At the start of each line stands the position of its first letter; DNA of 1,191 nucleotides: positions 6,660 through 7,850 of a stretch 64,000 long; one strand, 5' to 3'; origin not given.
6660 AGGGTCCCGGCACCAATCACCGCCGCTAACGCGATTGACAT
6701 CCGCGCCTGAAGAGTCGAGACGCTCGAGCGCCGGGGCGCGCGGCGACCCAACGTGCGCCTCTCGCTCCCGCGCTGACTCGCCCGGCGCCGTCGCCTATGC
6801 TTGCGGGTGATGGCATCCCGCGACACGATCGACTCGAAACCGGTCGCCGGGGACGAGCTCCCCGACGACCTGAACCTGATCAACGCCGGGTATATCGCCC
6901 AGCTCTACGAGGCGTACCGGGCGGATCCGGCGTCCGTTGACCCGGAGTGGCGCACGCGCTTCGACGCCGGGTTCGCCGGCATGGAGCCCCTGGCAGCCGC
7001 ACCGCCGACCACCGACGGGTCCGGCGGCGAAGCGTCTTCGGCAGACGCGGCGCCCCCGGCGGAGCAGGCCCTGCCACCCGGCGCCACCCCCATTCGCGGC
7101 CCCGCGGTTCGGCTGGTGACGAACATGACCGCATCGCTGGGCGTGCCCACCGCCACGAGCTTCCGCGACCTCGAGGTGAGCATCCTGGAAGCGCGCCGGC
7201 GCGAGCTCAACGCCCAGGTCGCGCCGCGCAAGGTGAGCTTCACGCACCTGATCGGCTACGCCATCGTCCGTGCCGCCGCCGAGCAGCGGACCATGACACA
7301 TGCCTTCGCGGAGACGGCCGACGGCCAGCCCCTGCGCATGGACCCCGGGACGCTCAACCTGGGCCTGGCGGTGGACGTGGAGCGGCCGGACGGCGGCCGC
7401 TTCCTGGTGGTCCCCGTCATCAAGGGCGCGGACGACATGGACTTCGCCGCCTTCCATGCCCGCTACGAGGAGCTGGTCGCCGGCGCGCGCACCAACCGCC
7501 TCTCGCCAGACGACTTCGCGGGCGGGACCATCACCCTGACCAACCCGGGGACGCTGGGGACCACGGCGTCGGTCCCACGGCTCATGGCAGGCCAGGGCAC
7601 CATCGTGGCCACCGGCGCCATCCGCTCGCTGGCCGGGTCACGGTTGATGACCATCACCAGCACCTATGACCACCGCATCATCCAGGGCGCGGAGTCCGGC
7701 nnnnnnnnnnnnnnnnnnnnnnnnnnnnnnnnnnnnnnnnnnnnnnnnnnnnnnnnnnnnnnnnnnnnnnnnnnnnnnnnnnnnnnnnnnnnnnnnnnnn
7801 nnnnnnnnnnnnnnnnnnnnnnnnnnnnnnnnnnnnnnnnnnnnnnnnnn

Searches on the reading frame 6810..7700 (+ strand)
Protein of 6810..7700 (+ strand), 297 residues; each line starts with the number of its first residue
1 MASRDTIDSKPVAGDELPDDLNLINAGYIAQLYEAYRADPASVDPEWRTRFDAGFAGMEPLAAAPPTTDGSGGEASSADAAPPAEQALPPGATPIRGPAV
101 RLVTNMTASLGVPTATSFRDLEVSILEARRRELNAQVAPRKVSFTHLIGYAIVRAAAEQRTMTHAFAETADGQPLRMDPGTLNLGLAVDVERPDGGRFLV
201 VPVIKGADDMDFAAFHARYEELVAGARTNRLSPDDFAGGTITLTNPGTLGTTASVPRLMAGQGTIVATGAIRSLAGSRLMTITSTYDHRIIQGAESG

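Call 37: find_homologous_proteins(query=window:6810-7700:+)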
Query window:6810-7700:+ (297 aa): 3264 proteins with E <= 0.001 among 8000 candidates; the best 120 are listed.
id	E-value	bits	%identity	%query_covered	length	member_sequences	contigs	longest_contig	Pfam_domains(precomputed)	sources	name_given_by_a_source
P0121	3.0e-129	449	76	94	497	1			PF00198.29,PF16078.11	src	-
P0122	9.5e-124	431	70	94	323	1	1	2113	PF00198.29,PF16078.11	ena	-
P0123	9.6e-124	431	70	100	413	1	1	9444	PF00198.29,PF16078.11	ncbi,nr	ncbi:MAG: 2-oxo acid dehydrogenase subunit E2, partial [Chloroflexota bacterium]|nr:2-oxo acid dehyd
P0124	1.5e-121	423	72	94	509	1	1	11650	PF00198.29,PF16078.11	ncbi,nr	ncbi:MAG: hypothetical protein QOI85_22, partial [Chloroflexota bacterium]|nr:hypothetical protein [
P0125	4.6e-119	415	71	94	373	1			PF00198.29,PF16078.11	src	-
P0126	6.7e-118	411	69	94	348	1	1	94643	PF00198.29,PF16078.11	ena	-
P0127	1.5e-117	410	70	94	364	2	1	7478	PF00198.29,PF16078.11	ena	-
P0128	1.1e-116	407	69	94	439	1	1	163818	PF00198.29,PF16078.11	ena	-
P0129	1.6e-116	407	70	95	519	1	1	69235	PF00198.29,PF16078.11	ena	-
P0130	3.0e-114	399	67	94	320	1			PF00198.29,PF16078.11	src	-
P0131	3.2e-114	399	66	94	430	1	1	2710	PF00198.29,PF16078.11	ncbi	ncbi:MAG: 2-oxo acid dehydrogenase subunit E2, partial [Chloroflexota bacterium]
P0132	5.1e-113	395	68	97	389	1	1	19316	PF00198.29,PF16078.11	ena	-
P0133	1.4e-112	394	67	94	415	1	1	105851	PF00198.29,PF16078.11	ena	-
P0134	1.0e-111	391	66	93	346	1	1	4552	PF00198.29,PF16078.11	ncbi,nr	ncbi:MAG TPA: 2-oxo acid dehydrogenase subunit E2, partial [Candidatus Limnocylindrales bacterium]|n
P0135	4.2e-109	383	65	97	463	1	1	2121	PF00198.29,PF16078.11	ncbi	ncbi:MAG TPA: 2-oxo acid dehydrogenase subunit E2, partial [Candidatus Limnocylindria bacterium]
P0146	7.0e-101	356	79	71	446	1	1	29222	PF00198.29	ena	-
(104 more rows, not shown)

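Call 38: find_encoding_contigs(protein=P0146, flank=3000, max_places=3)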
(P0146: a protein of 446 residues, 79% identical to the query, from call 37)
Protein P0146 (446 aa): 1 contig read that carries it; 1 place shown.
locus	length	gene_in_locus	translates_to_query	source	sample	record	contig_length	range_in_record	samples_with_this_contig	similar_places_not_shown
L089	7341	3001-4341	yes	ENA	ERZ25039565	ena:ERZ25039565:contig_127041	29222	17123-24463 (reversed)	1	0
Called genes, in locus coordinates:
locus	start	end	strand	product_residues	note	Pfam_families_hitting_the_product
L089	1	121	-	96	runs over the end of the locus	PF02626:CT_A_B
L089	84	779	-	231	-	PF02626:CT_A_B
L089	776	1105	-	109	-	PF02682:CT_C_D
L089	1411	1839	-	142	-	PF03746:LamB_YcsF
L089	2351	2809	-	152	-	-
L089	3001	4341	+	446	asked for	PF00198:2-oxoacid_dh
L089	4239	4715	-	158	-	-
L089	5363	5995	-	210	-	-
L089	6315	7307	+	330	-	PF00291:PALP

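Call 39: find_encoding_contigs(protein=P0124, flank=3000, max_places=3)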
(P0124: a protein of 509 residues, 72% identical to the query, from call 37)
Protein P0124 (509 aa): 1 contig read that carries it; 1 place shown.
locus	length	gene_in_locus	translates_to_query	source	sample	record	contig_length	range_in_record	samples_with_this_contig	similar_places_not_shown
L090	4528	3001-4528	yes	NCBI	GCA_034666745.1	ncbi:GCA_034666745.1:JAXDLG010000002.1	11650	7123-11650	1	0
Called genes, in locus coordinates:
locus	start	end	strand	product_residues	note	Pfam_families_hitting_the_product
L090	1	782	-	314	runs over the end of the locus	PF02626:CT_A_B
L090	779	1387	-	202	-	PF02682:CT_C_D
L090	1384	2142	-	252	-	PF03746:LamB_YcsF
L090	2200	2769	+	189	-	-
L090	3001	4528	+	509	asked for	PF16078:2-oxogl_dehyd_N, PF00198:2-oxoacid_dh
